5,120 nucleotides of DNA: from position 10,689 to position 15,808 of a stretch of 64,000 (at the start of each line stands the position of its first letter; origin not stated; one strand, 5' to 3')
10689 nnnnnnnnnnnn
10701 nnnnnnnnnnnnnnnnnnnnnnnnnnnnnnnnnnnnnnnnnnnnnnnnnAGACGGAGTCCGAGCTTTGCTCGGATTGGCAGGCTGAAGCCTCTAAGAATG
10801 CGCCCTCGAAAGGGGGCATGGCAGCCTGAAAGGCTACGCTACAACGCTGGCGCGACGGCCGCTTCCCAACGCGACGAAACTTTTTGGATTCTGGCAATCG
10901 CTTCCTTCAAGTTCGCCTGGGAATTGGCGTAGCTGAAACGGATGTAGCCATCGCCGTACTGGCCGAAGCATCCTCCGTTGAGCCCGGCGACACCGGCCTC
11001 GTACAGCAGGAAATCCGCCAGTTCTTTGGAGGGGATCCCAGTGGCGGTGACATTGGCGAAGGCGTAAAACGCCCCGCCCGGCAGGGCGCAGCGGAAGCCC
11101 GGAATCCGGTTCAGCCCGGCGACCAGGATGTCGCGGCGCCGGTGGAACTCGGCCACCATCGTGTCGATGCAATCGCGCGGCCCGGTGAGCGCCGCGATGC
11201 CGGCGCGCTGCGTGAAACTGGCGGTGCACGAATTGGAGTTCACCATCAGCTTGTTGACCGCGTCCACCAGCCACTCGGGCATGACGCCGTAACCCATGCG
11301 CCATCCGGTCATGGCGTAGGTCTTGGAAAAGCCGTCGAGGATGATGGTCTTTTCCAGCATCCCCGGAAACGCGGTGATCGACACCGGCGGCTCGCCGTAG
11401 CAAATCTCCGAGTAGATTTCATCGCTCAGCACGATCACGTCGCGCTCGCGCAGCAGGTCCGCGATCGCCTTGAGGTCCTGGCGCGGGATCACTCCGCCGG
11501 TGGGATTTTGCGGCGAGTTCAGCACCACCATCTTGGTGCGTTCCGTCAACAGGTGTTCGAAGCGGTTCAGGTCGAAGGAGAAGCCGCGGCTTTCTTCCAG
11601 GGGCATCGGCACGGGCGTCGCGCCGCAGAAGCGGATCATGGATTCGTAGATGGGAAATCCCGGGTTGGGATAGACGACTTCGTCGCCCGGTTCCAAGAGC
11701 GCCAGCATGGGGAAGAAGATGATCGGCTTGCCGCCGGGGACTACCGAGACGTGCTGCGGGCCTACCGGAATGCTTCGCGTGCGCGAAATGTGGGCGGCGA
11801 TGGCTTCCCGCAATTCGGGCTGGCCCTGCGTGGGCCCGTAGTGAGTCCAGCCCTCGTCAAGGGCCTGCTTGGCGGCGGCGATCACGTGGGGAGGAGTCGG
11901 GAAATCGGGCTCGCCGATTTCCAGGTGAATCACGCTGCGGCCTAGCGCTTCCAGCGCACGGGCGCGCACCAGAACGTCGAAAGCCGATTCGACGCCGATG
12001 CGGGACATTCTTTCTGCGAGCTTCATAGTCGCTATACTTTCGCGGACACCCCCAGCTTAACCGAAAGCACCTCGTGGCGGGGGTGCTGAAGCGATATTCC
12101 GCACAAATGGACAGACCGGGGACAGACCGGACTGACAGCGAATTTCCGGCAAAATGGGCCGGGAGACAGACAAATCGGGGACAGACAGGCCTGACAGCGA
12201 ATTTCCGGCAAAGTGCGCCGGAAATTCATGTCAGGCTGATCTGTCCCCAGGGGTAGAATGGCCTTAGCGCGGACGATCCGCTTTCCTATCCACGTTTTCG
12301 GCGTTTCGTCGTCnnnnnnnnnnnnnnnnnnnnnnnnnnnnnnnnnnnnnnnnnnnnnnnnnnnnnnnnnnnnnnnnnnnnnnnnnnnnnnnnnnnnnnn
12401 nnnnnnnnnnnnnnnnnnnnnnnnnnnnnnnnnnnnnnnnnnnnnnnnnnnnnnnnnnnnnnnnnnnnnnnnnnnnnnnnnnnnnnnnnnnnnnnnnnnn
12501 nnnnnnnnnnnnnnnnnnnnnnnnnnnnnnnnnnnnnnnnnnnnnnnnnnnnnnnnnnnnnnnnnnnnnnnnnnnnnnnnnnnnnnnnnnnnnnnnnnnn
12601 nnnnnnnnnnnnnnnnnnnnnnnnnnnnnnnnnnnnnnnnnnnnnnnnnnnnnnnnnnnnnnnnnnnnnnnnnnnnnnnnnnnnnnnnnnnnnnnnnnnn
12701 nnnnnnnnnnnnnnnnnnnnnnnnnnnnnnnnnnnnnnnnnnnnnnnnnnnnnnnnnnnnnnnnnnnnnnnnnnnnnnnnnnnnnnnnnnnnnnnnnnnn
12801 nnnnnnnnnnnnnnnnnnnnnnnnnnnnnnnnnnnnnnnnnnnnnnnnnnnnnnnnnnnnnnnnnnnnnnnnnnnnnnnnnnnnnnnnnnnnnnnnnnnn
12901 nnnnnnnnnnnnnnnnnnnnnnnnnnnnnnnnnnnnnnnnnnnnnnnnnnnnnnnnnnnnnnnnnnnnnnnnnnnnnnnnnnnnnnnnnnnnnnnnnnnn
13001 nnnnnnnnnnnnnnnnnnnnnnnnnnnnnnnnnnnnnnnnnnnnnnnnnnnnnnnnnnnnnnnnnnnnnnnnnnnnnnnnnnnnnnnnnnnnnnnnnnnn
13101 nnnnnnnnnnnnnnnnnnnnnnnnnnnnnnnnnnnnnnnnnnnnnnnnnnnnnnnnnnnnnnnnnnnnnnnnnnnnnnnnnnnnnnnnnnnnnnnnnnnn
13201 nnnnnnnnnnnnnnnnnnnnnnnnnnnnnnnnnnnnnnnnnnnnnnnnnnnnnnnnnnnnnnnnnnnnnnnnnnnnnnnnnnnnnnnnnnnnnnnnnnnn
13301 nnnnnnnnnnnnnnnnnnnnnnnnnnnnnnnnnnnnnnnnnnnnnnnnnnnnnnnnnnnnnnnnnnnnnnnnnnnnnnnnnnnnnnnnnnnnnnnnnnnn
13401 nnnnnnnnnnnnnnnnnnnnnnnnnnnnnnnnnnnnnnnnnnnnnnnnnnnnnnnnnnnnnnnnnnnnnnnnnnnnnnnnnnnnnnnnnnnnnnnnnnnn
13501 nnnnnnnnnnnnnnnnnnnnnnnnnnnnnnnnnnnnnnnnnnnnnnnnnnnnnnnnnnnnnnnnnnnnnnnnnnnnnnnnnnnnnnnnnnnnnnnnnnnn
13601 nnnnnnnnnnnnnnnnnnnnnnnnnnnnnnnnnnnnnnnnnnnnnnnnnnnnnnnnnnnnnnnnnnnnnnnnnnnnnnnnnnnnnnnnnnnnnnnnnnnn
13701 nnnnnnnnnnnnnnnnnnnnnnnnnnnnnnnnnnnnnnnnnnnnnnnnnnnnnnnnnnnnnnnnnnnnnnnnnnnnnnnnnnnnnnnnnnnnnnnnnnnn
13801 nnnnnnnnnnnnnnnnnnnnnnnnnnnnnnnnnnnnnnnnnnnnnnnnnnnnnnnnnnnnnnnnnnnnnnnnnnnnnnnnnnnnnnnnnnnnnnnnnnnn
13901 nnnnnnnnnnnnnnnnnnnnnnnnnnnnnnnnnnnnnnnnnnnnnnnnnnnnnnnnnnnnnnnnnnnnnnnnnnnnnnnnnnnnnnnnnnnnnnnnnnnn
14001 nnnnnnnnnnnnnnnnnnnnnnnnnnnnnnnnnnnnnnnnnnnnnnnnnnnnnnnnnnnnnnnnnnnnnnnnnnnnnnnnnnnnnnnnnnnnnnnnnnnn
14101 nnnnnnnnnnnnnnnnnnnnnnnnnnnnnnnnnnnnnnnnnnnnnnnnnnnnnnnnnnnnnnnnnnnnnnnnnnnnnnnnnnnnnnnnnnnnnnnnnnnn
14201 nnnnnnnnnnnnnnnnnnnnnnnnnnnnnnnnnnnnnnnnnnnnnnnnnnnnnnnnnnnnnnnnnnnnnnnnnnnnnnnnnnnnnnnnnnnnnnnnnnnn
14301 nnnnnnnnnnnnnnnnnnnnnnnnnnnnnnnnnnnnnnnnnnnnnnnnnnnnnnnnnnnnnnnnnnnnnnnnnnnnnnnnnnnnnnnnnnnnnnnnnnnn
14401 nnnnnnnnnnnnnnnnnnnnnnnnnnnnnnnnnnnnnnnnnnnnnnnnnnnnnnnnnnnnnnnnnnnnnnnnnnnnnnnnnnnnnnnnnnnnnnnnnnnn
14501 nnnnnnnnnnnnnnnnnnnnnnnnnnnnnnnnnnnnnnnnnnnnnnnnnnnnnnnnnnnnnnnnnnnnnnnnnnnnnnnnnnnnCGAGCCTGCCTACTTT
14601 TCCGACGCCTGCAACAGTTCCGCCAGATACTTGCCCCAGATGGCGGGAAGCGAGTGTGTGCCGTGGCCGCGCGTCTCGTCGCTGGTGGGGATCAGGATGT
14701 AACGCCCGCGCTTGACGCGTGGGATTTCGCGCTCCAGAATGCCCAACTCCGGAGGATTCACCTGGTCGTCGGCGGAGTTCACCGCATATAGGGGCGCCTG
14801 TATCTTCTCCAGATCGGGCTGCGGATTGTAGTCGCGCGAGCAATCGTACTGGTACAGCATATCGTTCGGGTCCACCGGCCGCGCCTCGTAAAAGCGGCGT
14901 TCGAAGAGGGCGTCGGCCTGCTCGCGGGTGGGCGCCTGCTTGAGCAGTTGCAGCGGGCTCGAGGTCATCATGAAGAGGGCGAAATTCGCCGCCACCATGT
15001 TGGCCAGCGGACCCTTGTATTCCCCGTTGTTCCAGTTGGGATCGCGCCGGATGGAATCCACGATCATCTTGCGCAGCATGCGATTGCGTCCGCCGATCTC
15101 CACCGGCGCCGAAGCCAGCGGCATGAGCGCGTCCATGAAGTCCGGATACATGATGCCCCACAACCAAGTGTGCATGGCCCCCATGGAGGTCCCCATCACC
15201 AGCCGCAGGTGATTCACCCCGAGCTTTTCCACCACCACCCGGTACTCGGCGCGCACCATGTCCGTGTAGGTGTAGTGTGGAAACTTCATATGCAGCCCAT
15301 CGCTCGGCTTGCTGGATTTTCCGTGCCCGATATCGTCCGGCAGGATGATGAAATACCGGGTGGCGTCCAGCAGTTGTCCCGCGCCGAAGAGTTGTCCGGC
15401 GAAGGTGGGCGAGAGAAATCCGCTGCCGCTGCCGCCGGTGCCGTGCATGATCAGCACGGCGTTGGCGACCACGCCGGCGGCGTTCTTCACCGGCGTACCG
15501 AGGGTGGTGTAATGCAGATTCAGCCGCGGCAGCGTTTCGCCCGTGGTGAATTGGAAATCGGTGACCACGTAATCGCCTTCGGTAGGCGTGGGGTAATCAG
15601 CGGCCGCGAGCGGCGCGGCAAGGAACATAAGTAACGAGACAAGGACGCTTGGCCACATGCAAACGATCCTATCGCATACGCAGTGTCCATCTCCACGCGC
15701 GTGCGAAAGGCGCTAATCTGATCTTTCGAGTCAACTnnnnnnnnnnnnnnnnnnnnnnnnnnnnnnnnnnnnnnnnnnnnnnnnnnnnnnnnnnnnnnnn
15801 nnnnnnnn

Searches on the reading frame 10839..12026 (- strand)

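Call 69: search_protein_families(library=pfam, proteins=[window:10839-12026:-], max_evalue=0.00001)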
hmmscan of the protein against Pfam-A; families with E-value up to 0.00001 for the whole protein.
window:10839-12026:- (395 aa): 2 families
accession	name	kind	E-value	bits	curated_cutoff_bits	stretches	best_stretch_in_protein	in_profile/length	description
PF00155.27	Aminotran_1_2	-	2.2e-74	251.2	19.7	1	31-380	2-361/361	Aminotransferase class I and II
PF01053.26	Cys_Met_Meta_PP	-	4.7e-06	25.8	27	1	93-204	70-175/381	Cys/Met metabolism PLP-dependent enzyme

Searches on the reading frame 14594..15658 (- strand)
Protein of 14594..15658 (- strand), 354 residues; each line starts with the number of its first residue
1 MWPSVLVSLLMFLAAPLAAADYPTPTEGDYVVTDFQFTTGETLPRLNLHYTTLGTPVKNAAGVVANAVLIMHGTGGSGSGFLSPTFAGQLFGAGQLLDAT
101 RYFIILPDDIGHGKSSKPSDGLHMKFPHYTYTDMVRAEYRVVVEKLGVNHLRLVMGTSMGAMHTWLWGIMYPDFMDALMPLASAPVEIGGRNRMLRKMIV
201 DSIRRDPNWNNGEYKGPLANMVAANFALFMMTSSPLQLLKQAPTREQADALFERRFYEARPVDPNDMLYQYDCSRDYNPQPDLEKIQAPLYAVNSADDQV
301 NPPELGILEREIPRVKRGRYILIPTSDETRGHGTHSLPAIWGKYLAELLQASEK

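Call 68: search_protein_families(library=padloc, proteins=[window:14594-15658:-], max_evalue=0.00001)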
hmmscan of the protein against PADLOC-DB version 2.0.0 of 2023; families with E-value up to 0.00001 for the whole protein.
window:14594-15658:- (354 aa): 0 families

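Call 69: search_protein_families(library=pfam, proteins=[window:14594-15658:-], max_evalue=0.00001)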
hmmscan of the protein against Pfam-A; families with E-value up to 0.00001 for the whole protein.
window:14594-15658:- (354 aa): 3 families
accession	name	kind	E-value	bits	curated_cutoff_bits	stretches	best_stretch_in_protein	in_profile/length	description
PF00561.26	Abhydrolase_1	-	4.1e-14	53.3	25.8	1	66-306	1-218/245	alpha/beta hydrolase fold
PF12697.13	Abhydrolase_6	-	1.5e-09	39.3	26.3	1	68-310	1-188/217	Alpha/beta hydrolase family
PF12146.15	Hydrolase_4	-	6.7e-06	26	27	0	67-186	6-111/239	Serine aminopeptidase, S33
